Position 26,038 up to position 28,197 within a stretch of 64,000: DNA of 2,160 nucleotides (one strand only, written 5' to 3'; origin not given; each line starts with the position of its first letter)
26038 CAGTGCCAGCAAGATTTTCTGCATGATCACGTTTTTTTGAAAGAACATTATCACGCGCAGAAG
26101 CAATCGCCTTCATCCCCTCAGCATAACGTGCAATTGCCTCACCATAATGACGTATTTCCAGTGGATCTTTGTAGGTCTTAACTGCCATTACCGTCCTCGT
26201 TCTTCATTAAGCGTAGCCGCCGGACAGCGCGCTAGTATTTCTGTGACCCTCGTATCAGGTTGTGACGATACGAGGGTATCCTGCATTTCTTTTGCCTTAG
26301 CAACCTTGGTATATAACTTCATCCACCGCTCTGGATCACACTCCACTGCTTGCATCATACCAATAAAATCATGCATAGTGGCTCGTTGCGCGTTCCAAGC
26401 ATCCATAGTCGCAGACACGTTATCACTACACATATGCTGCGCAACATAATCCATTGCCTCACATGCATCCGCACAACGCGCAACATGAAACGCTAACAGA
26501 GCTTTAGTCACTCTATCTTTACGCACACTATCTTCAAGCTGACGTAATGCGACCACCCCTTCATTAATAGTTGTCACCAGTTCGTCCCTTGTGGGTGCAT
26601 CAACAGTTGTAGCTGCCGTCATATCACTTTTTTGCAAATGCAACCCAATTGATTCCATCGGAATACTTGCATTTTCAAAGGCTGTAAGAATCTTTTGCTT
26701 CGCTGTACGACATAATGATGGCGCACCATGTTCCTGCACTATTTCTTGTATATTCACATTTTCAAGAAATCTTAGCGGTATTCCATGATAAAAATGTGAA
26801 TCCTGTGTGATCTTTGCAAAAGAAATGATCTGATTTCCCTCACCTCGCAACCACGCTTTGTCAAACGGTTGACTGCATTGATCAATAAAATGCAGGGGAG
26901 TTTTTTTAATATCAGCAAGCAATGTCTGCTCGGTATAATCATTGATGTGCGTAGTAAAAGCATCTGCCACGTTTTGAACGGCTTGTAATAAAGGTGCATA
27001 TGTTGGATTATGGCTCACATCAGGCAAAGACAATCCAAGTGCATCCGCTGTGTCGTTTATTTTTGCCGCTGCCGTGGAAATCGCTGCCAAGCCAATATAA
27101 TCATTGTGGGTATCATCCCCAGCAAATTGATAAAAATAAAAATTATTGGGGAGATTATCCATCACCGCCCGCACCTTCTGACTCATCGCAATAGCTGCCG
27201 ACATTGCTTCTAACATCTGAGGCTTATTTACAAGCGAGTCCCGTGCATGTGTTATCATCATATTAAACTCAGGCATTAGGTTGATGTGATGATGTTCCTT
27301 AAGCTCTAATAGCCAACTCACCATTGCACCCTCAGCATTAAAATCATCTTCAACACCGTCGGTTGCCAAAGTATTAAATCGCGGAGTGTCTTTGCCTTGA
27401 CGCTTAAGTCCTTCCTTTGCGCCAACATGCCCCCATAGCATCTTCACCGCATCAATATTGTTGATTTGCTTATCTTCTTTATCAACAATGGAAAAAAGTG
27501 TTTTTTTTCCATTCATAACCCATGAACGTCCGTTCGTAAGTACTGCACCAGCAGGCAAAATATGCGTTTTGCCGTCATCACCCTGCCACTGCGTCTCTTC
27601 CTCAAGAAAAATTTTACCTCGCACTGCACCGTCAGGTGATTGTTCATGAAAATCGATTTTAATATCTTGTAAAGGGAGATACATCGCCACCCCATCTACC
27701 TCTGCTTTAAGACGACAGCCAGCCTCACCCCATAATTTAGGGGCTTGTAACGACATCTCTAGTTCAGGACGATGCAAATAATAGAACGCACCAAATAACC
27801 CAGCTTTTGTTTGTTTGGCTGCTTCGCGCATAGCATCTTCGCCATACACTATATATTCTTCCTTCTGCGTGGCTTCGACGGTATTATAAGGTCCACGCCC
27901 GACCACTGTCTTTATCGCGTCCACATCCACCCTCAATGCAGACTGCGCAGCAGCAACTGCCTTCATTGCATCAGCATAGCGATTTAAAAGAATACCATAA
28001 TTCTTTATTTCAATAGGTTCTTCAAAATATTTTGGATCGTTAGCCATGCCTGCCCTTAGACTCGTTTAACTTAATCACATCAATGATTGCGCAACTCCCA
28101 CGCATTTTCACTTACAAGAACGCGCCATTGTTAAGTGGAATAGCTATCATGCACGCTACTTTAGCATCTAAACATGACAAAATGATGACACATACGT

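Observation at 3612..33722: A Pho-box-type promoter marks a dispersed regulon made only of orphan genes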

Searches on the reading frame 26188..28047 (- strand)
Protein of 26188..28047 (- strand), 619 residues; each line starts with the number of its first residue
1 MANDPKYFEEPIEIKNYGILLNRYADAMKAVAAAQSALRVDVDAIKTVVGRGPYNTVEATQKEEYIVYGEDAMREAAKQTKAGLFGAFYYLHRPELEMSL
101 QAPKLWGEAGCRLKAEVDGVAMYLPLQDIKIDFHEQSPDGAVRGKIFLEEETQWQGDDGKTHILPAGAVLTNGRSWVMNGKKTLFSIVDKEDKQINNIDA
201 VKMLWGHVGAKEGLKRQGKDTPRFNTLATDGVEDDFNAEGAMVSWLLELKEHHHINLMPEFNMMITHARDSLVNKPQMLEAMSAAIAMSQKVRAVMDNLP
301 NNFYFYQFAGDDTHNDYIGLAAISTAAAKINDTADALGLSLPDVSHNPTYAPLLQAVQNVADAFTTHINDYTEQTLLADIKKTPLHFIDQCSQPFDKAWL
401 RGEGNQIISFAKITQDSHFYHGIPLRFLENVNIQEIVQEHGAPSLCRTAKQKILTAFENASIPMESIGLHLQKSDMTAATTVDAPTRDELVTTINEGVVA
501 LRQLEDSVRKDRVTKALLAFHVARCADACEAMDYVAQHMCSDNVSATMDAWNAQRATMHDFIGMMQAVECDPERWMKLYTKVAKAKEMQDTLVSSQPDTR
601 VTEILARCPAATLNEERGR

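Call 10: search_protein_families(library=pfam, proteins=[window:26188-28047:-], max_evalue=0.01)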
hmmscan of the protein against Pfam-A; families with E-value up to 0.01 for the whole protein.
window:26188-28047:- (619 aa): 0 families

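Call 11: search_protein_families(library=ncbifam, proteins=[window:26188-28047:-], max_evalue=0.01)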
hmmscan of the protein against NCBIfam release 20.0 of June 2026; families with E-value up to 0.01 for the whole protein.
window:26188-28047:- (619 aa): 1 family
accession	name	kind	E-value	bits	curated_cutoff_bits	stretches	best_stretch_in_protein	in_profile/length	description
NF008987.0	PRK12334.1-1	equivalog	0.0042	16.3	375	0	515-570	221-276/326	nucleoside triphosphate pyrophosphohydrolase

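Call 23: find_related_loci(query=window:26188-28047:-, collection=genome_contigs, flank=10000)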
Query window:26188-28047:- (619 aa) in genome_contigs; peptide patterns used: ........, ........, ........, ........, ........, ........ (x = any residue, [..] = any of these).
34 stretches matched a pattern, but none encodes a relative of the query by tblastn (E <= 1e-3).

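Call 24: find_homologous_proteins(query=window:26188-28047:-)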
Query window:26188-28047:- (619 aa): 1 proteins with E <= 0.001 among 8000 candidates.
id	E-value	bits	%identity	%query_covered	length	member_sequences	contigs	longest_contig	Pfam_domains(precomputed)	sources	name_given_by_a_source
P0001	0.0e+0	1419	100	100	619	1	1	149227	-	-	-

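Call 25: find_encoding_contigs(protein=P0001, flank=1000, max_places=3)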
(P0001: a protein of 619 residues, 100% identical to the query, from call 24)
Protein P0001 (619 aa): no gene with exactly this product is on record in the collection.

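Call 44: find_related_loci(query=A1, collection=viral_contigs, flank=5000)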
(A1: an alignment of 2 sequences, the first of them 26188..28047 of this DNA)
Query A1 (619 aa) in viral_contigs; peptide patterns used: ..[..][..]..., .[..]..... (x = any residue, [..] = any of these).
220 stretches matched a pattern, but none encodes a relative of the query by tblastn (E <= 1e-3).

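Call 50: predict_structure(alignment_id=A1)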
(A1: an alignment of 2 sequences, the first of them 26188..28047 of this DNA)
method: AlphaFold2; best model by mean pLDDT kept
length: 619 residues; sequences in the alignment: 2
mean_pLDDT: 42.6   pTM: 0.31
mean pLDDT of the five models: 42.6, 39.9, 39.1, 37.7, 36.8
residues with pLDDT >= 90: 0; 70-90: 12; 50-70: 184; < 50: 423
segments of 3 or more residues with pLDDT < 50: 1-109, 134-144, 172-184, 207-265, 267-269, 299-319, 371-488, 532-593, 604-619
pLDDT, mean of each block of 10 residues (from residue 1): 28 37 44 41 30 26 24 28 31 30 43 66 66 47 54 66 64 39 55 57 49 33 27 32 41 43 48 54 64 57 35 42 56 61 68 63 56 41 31 29 27 25 28 32 30 30 26 24 38 54 55 61 57 44 28 28 32 40 45 51 45 29
secondary structure, 60 per line:
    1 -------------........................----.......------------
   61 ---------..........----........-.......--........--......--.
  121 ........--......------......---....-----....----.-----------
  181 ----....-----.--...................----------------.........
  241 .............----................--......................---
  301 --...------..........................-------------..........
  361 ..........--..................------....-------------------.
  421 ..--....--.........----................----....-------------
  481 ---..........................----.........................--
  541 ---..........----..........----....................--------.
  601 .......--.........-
elements in order: H14-37 H42-48 H70-79 H84-91 H93-99 H102-109 E112-117 E120-125 E131-136 E143-148 E152-155 E161-164 E185-188 H197-215 H232-253 H258-273 H276-297 H312-337 H351-370 H373-390 H397-400 H425-428 H431-439 H444-459 H464-467 H484-509 H515-538 H544-553 H558-567 H572-591 H601-607 H610-618
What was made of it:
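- Tried and rejected: First AF2 model of C1, built from two sequences. pLDDT was 42.6, so it was discarded (call 50).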

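Call 52: search_protein_families(library=phrogs, proteins=[window:26188-28047:-], max_evalue=0.01)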
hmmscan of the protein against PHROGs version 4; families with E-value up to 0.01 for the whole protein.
window:26188-28047:- (619 aa): 1 family
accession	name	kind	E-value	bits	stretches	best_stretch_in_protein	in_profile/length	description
phrog_11952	-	unknown function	0.00011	22.6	1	495-568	101-173/260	-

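Call 53: search_protein_families(library=padloc, proteins=[window:26188-28047:-], max_evalue=0.01)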
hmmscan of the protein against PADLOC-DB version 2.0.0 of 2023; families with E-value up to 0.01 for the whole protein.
window:26188-28047:- (619 aa): 0 families

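Call 54: search_protein_representatives(alignment_id=A1)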
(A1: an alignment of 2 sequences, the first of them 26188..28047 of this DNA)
Query: 2 sequences, 658 profile positions. Proteins with E-value up to 0.001 (for the whole library): 27; up to 1e-10: 20; up to 1e-30: 15. The best 27 are listed.
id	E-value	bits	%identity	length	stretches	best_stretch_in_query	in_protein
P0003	0.0e+00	1261.6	-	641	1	1-656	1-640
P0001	0.0e+00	1196.7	-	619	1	1-658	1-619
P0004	3.4e-82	293.3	-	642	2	7-560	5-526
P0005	1.4e-67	245.0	-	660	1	2-622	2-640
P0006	3.3e-65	237.1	-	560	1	2-367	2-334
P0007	3.6e-63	230.4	-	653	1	6-606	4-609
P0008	3.6e-62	227.1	-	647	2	4-317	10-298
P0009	4.4e-57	210.3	-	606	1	5-359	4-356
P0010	1.0e-56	209.1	-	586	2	7-305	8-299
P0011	2.2e-52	194.7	-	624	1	6-606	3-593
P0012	1.9e-50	188.3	-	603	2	26-357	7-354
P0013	6.6e-50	186.6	-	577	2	22-360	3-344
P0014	2.6e-44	168.1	-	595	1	7-423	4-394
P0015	1.1e-36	142.8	-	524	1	8-301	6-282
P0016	1.0e-31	126.5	-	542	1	7-301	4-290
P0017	2.4e-22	95.5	-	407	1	242-606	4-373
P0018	2.7e-22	95.3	-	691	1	5-302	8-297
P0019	4.9e-17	78.0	-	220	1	7-209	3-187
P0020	2.2e-12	62.5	-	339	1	20-299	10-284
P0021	9.6e-11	57.2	-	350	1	43-323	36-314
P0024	6.4e-09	51.1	-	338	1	17-300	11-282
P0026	1.8e-07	46.3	-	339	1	45-301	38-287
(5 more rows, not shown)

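Call 57: search_solved_structures(query=A2, max_evalue=1)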
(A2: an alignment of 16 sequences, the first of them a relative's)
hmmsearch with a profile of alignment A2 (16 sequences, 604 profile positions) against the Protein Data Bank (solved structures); distinct sequences matched with E-value up to 1: 9.
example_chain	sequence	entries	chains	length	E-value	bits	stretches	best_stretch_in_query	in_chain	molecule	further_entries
1eq1_A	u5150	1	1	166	0.016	17.5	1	417-561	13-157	APOLIPOPHORIN-III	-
4wbd_A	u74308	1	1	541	0.19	14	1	434-524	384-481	BSHC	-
8dk1_C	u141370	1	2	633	0.22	13.7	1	325-525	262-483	JetC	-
8w6e_A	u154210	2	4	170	0.3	13.3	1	445-565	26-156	HBC599 in complex with wFAP1.1 | wFAP1.1 structure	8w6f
4ilo_A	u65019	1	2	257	0.45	12.7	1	460-563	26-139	CT398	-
5cwp_A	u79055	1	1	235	0.5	12.6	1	344-543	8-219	Designed helical repeat protein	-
7x5d_A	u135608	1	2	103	0.51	12.5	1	436-524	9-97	Lamin-A/C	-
8qae_A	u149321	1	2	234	0.59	12.4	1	311-562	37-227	sc-apCC-6-SLLA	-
1r05_A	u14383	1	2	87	0.81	11.9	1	432-515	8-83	Max protein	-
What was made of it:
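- Tried and rejected: A profile search against PDB sequences gave only coiled-coil noise (call 57).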

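Call 58: find_related_loci(query=A2, collection=metagenome_contigs, flank=6000)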
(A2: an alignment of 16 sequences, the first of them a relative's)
Query A2 (619 aa) in metagenome_contigs; peptide patterns used: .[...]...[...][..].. (x = any residue, [..] = any of these).
53 stretches matched a pattern, but none encodes a relative of the query by tblastn (E <= 1e-3).
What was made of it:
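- Tried and rejected: No confirmed locus (calls 23, 44, 58).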

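Call 59: find_homologous_proteins(query=A2, max_evalue=0.00001)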
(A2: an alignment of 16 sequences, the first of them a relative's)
Query A2 (16 sequences) (619 aa, profile of the alignment): 1 proteins with E <= 0.00001 among 8000 candidates.
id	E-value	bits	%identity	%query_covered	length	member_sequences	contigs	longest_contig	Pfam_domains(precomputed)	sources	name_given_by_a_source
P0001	2.2e-193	663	100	100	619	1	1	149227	-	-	-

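Call 60: find_encoding_contigs(protein=P0004, flank=5000, max_places=3)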
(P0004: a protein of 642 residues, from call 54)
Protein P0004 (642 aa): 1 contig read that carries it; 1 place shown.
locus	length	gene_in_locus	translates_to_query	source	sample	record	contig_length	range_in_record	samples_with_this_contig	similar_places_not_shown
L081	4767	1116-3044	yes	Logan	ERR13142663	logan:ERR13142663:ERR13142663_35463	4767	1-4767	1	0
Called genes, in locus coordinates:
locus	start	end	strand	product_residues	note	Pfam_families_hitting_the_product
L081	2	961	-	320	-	?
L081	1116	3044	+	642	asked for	-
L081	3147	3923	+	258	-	-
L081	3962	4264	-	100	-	-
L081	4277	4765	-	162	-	?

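Call 61: list_cluster_members(proteins=[P0004, P0005, P0006, P0007, P0008, P0009, P0010, P0011, P0012, P0013])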
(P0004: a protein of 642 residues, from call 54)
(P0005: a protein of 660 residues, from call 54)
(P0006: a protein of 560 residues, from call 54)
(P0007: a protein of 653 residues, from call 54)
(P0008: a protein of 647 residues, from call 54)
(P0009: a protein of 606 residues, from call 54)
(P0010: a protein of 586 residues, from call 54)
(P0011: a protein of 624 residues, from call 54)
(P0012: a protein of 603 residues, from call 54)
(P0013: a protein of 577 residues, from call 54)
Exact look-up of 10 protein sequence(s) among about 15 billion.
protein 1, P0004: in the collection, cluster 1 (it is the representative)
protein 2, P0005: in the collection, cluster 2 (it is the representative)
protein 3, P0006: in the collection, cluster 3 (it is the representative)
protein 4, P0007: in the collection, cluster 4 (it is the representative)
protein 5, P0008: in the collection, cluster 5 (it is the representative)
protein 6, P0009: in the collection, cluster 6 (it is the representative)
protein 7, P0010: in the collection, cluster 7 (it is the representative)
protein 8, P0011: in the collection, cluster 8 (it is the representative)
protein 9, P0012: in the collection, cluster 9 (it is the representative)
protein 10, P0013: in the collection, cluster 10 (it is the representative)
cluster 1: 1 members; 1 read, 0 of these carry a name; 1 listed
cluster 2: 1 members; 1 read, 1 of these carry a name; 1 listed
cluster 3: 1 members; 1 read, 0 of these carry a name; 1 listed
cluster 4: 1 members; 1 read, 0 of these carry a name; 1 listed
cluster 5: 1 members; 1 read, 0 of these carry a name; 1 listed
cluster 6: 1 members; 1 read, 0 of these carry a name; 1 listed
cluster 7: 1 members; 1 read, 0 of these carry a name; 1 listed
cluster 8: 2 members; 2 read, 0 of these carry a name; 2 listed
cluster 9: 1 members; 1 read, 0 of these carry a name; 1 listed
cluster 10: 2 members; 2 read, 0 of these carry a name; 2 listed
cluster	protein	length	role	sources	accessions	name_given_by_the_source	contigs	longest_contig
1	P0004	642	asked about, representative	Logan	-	-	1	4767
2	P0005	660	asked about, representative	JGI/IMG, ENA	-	hypothetical protein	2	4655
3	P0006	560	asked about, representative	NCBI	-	-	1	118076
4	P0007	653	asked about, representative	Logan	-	-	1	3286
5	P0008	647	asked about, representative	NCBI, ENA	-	-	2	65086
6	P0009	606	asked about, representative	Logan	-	-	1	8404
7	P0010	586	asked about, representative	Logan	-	-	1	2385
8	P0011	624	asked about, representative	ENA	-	-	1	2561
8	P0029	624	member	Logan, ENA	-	-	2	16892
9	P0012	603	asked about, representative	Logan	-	-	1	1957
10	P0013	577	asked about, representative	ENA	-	-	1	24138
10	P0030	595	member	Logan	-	-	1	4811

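Call 63: find_encoding_contigs(protein=P0006, flank=10000, max_places=2)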
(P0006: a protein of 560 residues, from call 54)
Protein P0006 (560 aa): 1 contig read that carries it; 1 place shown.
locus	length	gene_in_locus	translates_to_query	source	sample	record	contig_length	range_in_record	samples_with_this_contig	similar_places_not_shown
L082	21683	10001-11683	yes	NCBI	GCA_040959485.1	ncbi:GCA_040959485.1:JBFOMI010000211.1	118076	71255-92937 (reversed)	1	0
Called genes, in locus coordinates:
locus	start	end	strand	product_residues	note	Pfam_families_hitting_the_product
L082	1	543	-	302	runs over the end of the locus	-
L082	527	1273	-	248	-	-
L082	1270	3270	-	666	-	-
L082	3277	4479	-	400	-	PF28597:T2SSF_N, PF00482:T2SSF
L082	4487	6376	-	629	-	PF05157:MshEN, PF00437:T2SSE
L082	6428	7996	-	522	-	PF00117:GATase, PF07722:Peptidase_C26 (weak), PF02540:NAD_synthase (faint), PF03054:tRNA_Me_trans (weak), PF00958:GMP_synt_C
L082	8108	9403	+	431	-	PF13629:T2SS-T3SS_pil_N, PF00263:Secretin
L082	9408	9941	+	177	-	PF09476:Pilus_CpaD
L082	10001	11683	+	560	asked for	-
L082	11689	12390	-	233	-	-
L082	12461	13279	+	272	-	PF17773:UPF0176_N, PF00581:Rhodanese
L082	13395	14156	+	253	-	-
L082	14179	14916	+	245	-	-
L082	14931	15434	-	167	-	-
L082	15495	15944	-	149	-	PF14489:QueF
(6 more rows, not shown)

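Call 64: find_encoding_contigs(protein=P0008, flank=10000, max_places=2)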
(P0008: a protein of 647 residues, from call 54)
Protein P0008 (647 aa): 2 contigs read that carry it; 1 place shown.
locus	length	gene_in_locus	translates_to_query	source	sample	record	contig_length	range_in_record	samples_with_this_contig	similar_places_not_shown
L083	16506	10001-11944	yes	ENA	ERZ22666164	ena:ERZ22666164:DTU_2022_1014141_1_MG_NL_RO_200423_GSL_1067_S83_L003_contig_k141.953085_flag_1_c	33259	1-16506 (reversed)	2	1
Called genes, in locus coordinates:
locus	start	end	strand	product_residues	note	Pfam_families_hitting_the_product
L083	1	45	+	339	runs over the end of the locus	PF04958:AstA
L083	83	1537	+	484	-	PF00171:Aldedh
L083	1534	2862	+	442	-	PF04996:AstB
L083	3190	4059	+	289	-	PF20560:MotA_N, PF01618:MotA_ExbB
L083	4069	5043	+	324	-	PF13677:MotB_plug, PF00691:OmpA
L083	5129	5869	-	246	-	PF00089:Trypsin, PF13365:Trypsin_2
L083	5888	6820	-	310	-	-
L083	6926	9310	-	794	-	PF02861:Clp_N, PF13191:AAA_16 (weak), PF00004:AAA, PF17871:AAA_lid_9, PF00004:AAA, PF07724:AAA_2, PF07728:AAA_5, PF10431:ClpB_D2-small, +7 more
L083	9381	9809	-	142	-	PF02617:ClpS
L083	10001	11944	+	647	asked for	-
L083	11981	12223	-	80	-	PF13441:Gly-zipper_YMGG, PF13436:Gly-zipper_OmpA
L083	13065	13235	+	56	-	-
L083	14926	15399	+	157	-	PF00961:LAGLIDADG_1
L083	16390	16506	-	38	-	?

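Call 67: find_encoding_contigs(protein=P0029, flank=8000, max_places=2)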
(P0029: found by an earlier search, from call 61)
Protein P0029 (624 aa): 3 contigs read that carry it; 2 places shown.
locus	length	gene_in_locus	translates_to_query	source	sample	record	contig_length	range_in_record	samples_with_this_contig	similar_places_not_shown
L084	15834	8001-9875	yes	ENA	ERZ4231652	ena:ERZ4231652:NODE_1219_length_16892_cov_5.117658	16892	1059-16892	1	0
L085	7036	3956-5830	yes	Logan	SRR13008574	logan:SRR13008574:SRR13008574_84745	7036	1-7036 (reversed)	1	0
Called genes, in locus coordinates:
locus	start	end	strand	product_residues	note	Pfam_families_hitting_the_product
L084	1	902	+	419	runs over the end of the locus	PF00109:ketoacyl-synt, PF02801:Ketoacyl-synt_C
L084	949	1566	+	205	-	PF01810:LysE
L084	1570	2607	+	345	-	PF02618:YceG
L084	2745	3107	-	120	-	PF01641:SelR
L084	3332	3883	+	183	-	PF05359:DUF748 (faint), PF00691:OmpA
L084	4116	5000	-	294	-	PF00763:THF_DHG_CYH, PF02882:THF_DHG_CYH_C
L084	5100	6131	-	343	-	PF01266:DAO (faint), PF03486:HI0933_like (faint), PF07992:Pyr_redox_2, PF13738:Pyr_redox_3, PF00070:Pyr_redox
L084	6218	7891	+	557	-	PF00501:AMP-binding, PF13193:AMP-binding_C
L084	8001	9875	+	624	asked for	-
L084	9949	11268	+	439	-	PF05221:AdoHcyase, PF00670:AdoHcyase_NAD, PF02826:2-Hacid_dh_C, PF07991:KARI_N (weak)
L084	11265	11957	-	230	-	-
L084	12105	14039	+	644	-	PF00989:PAS (faint), PF13188:PAS_8 (faint), PF08448:PAS_4 (faint), PF13426:PAS_9 (faint), PF12860:PAS_7, PF00512:HisKA, PF02518:HATPase_c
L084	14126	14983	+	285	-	PF00551:Formyl_trans_N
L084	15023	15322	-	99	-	PF02325:CCB3_YggT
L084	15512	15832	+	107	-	?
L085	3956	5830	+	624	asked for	-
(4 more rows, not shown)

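Call 68: find_encoding_contigs(protein=P0013, flank=10000, max_places=2)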
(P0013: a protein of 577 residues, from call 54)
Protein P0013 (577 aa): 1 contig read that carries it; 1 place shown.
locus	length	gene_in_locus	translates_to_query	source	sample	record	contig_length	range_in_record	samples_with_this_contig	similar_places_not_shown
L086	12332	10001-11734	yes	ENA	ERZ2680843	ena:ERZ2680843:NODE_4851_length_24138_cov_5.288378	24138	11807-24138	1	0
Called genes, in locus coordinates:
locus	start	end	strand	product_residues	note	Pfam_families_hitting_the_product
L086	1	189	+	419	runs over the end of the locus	PF00109:ketoacyl-synt, PF02801:Ketoacyl-synt_C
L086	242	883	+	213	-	PF01810:LysE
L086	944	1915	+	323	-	PF02618:YceG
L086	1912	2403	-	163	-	PF01641:SelR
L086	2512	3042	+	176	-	PF00691:OmpA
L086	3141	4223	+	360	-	-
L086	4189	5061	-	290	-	PF00763:THF_DHG_CYH, PF02882:THF_DHG_CYH_C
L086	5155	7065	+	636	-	PF13328:HD_4 (faint)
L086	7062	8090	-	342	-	PF03486:HI0933_like (faint), PF07992:Pyr_redox_2, PF01266:DAO (faint), PF13738:Pyr_redox_3, PF00070:Pyr_redox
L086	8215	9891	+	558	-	PF00501:AMP-binding, PF13193:AMP-binding_C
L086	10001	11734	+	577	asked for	-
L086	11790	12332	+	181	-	?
